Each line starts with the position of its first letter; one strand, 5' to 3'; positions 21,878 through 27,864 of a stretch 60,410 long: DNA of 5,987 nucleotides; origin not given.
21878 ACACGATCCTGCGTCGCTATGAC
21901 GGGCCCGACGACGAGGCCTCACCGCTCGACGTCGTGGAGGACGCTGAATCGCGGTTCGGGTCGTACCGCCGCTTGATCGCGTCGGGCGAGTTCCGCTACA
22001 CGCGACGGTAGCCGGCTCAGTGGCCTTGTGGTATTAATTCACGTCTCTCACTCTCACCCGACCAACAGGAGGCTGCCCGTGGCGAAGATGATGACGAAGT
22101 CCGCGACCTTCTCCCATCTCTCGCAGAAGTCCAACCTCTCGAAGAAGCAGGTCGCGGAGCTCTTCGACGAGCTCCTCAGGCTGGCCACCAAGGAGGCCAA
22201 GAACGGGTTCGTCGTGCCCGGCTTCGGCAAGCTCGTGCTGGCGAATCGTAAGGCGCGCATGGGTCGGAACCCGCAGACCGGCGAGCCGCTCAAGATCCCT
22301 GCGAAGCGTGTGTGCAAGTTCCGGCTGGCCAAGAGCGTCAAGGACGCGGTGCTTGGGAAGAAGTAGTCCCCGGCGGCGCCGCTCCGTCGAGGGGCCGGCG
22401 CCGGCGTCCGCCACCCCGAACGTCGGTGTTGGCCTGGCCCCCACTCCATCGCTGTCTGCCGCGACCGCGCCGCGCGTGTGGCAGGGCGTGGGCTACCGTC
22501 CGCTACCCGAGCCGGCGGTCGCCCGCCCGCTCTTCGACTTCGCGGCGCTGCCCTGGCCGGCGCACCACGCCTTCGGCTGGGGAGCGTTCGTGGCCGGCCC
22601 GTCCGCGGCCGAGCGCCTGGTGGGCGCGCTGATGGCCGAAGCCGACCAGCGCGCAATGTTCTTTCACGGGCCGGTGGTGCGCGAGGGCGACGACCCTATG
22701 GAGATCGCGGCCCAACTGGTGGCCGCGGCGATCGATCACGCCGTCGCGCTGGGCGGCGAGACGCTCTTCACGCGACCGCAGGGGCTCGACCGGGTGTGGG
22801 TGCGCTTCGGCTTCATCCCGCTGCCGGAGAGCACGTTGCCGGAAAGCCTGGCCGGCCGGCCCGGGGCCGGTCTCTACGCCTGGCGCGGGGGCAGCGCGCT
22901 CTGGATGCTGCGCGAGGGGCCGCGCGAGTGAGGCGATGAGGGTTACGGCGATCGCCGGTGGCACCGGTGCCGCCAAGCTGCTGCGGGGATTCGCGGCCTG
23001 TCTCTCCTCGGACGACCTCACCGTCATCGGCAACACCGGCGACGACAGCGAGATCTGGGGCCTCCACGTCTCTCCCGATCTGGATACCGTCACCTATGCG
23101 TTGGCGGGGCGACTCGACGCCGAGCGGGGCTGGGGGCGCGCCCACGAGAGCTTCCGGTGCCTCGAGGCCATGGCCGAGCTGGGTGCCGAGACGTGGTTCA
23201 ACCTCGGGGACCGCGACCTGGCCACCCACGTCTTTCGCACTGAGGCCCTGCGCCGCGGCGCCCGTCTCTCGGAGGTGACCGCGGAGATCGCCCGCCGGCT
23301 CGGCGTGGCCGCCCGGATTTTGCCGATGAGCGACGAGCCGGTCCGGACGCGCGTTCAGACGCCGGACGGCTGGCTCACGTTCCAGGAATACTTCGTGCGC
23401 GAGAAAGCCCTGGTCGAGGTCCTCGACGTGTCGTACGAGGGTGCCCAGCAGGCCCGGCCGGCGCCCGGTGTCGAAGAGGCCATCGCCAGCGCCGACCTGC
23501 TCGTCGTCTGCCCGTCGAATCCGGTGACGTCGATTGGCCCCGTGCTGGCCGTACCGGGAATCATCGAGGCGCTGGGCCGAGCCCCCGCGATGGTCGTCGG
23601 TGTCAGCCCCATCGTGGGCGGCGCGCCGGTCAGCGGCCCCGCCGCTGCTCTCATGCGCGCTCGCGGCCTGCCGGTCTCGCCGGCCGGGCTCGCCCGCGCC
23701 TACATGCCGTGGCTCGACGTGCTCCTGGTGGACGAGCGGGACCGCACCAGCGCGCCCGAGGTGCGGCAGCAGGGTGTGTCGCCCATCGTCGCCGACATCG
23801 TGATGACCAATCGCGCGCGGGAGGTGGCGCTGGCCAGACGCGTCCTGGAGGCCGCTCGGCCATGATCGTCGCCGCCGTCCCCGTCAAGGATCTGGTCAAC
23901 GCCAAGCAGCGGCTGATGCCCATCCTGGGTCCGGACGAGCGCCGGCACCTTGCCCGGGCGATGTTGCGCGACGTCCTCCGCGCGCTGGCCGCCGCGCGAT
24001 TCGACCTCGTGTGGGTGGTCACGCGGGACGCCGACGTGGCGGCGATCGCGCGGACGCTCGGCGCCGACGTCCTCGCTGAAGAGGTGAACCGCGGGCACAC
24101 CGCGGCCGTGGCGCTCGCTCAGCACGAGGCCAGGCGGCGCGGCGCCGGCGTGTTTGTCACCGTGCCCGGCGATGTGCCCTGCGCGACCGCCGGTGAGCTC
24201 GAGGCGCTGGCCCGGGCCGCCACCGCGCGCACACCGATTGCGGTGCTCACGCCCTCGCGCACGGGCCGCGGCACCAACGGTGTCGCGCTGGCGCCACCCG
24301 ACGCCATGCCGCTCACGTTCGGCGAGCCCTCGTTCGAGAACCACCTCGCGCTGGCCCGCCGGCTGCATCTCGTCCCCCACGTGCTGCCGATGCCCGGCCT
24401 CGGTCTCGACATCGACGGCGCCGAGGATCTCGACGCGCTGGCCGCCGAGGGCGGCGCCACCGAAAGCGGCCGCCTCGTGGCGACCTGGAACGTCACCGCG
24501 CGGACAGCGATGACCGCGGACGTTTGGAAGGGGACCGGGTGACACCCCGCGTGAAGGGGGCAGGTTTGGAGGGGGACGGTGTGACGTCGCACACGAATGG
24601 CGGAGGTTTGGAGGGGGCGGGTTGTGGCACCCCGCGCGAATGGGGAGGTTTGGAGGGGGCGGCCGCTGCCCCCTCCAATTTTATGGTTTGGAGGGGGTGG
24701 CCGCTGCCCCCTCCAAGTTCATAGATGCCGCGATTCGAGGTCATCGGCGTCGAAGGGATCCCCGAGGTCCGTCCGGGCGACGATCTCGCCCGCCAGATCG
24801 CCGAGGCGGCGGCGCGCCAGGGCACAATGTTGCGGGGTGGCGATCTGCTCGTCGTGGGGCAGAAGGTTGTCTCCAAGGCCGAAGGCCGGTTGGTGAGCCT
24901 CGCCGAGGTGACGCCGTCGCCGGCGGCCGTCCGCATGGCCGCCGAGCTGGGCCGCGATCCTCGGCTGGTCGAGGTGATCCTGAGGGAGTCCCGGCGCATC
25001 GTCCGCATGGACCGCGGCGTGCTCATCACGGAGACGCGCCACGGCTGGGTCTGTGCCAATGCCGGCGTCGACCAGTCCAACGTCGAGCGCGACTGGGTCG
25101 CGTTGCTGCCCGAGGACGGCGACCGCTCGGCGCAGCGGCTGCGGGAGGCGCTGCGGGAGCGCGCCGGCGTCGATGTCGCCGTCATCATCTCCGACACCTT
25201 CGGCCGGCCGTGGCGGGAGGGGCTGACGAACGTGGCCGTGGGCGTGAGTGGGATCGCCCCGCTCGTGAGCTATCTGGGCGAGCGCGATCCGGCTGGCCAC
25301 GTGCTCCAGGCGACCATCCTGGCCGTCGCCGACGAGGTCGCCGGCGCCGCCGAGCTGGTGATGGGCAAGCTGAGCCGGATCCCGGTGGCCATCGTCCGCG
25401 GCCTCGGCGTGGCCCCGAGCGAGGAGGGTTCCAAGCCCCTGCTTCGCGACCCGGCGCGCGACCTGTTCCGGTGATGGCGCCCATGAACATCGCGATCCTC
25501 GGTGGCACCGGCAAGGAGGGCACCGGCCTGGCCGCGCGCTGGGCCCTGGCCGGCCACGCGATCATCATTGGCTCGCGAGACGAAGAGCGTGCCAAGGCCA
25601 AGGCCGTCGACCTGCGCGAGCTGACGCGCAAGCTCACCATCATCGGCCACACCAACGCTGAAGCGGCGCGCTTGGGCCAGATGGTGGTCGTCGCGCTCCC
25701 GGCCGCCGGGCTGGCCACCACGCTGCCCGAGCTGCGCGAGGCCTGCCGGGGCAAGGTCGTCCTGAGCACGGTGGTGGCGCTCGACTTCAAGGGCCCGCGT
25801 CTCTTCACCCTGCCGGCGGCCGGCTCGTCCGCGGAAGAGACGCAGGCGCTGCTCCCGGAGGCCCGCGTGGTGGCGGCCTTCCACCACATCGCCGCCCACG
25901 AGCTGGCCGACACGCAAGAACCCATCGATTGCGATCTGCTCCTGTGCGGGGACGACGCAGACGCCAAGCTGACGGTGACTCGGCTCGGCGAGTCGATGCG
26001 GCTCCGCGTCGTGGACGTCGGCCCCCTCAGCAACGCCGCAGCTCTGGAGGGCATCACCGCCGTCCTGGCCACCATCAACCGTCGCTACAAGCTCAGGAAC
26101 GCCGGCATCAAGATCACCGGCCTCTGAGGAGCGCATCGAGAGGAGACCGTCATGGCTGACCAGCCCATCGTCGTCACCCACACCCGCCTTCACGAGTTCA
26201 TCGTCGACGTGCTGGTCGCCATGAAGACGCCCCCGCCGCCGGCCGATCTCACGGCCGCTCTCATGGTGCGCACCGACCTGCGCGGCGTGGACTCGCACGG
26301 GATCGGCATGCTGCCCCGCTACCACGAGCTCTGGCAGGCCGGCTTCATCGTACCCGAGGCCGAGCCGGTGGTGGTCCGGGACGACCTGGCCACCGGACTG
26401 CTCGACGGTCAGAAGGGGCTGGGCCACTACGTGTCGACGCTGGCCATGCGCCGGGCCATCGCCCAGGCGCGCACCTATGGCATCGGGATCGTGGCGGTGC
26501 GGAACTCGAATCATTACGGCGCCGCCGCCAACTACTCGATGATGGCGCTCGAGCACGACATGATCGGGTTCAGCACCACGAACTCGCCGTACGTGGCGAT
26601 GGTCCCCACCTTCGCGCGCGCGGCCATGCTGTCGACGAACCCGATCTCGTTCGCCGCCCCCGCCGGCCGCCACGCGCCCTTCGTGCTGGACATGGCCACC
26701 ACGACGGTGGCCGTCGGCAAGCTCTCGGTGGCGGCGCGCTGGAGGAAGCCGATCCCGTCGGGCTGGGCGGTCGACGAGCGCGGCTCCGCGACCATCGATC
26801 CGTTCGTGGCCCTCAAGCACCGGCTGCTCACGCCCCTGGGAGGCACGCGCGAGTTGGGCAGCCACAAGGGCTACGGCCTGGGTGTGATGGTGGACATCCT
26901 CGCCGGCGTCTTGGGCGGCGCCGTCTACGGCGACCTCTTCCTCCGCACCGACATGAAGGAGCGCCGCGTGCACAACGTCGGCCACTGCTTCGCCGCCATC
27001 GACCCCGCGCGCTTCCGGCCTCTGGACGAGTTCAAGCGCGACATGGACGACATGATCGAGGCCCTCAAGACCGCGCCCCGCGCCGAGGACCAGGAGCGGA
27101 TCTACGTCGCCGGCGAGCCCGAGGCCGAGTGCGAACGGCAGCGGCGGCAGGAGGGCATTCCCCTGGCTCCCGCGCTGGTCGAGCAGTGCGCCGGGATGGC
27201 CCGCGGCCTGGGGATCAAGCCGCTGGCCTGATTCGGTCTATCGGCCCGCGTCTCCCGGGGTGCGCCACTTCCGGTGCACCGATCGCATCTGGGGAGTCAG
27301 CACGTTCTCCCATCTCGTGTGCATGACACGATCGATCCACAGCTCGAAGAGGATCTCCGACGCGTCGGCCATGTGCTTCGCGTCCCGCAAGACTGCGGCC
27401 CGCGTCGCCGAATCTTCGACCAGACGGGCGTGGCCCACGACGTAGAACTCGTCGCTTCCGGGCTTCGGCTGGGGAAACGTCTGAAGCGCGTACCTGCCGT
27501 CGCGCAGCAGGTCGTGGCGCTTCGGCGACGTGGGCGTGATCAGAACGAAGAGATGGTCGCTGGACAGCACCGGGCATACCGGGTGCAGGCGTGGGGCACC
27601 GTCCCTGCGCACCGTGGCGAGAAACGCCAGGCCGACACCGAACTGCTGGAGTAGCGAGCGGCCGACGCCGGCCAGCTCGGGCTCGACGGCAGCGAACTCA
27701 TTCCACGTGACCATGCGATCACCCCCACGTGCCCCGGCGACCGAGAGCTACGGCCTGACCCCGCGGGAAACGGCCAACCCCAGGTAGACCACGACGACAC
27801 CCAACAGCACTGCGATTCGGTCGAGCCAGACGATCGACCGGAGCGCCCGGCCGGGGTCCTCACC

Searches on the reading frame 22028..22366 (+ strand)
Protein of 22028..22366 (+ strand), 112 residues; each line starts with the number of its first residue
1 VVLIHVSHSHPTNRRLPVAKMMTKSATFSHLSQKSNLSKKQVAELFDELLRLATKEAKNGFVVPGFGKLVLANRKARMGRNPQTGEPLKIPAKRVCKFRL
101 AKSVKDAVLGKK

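Call 65: search_protein_families(library=pfam, proteins=[window:22028-22366:+], max_evalue=0.00001)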
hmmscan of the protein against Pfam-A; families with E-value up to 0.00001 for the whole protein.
window:22028-22366:+ (112 aa): 1 family
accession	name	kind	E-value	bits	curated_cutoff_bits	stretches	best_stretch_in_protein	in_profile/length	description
PF00216.26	Bac_DNA_binding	-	4.2e-22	78.6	22.4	1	22-108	1-89/90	Bacterial DNA-binding protein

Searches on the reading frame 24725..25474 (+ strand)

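Call 65: search_protein_families(library=pfam, proteins=[window:24725-25474:+], max_evalue=0.00001)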
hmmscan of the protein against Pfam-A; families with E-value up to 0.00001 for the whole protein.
window:24725-25474:+ (249 aa): 1 family
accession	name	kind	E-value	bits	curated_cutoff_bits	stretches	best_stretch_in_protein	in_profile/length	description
PF01996.21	F420_ligase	-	8.3e-75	251.5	25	1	12-226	4-218/218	F420-0:Gamma-glutamyl ligase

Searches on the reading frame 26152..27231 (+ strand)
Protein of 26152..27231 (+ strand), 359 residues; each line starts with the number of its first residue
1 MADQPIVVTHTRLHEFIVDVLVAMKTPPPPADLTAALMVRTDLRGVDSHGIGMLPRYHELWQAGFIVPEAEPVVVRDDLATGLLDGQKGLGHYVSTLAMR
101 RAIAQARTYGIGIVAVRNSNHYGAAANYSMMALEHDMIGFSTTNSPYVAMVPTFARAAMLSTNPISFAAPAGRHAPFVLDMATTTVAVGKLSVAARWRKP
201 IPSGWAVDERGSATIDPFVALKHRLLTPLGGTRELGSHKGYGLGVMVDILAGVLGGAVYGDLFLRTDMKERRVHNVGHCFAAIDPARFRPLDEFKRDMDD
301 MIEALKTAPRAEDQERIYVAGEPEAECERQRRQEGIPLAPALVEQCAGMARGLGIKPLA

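Call 65: search_protein_families(library=pfam, proteins=[window:26152-27231:+], max_evalue=0.00001)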
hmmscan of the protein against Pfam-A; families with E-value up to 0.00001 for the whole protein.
window:26152-27231:+ (359 aa): 1 family
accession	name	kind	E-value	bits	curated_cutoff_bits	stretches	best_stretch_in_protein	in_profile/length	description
PF02615.19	Ldh_2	-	2.7e-116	388.8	38.8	1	9-345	2-331/333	Malate/L-lactate dehydrogenase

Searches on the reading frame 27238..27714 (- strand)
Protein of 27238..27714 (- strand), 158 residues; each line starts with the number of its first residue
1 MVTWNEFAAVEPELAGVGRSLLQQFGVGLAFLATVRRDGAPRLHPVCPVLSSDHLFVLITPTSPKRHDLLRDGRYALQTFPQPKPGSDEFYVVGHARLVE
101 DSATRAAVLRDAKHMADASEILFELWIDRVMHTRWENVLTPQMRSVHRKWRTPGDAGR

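Call 65: search_protein_families(library=pfam, proteins=[window:27238-27714:-], max_evalue=0.00001)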
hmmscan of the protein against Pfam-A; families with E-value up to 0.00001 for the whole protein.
window:27238-27714:- (158 aa): 1 family
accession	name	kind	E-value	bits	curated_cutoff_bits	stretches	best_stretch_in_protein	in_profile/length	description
PF01243.27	PNPOx_N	-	3.6e-07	31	28.1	1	29-113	14-90/120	Pyridoxamine 5'-phosphate oxidase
